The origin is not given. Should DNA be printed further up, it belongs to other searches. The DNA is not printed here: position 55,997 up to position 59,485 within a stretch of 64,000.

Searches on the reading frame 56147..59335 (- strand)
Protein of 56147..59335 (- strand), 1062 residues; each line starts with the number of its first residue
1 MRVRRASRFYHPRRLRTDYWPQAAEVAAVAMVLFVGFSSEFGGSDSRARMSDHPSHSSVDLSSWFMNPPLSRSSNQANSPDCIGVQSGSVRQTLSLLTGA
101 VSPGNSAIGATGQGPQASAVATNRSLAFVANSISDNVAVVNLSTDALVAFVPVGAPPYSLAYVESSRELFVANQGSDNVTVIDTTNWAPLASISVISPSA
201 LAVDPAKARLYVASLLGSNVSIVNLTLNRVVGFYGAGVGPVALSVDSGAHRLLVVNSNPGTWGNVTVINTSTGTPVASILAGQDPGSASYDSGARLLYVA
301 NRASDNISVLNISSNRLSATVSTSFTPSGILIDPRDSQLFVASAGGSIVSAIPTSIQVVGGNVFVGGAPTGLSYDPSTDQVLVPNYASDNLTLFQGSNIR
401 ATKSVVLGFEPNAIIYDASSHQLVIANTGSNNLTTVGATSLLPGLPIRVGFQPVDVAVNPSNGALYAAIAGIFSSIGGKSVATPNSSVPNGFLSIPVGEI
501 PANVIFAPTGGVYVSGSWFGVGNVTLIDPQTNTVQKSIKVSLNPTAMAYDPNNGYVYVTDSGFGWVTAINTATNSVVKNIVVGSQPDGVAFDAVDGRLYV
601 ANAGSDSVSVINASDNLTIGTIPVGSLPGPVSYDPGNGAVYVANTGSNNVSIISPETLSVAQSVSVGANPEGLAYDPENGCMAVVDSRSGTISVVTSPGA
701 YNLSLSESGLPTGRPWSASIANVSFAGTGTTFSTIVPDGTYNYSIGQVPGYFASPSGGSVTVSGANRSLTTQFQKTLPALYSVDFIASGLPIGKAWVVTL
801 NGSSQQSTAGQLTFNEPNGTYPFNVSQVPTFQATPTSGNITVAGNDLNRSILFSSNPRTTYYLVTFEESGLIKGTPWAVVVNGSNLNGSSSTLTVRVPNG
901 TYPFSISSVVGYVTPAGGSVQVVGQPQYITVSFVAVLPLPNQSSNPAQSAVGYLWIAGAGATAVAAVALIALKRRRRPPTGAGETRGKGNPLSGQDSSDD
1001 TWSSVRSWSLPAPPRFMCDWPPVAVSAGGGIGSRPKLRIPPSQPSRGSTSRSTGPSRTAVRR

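Call 55: search_protein_families(library=pfam, proteins=[window:56147-59335:-], max_evalue=0.001)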
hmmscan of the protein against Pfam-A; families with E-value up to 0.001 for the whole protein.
window:56147-59335:- (1062 aa): 5 families
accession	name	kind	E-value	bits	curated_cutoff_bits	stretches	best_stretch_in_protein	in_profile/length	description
PF21783.3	YNCE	-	1.8e-13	51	27.1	1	565-688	11-132/339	YNCE-like beta-propeller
PF10282.15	Lactonase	-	1.4e-11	44.6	21.7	0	292-344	253-310/344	Lactonase, 7-bladed beta-propeller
PF25174.1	Beta-prop_THOC3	-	3.9e-09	36.4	305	1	501-684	91-271/272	THOC3 beta-propeller domain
PF01436.27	NHL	-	1.7e-06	28.2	20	0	585-607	3-24/28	NHL repeat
PF01731.26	Arylesterase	-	2.4e-05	24.9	21.3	0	313-343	42-72/86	Arylesterase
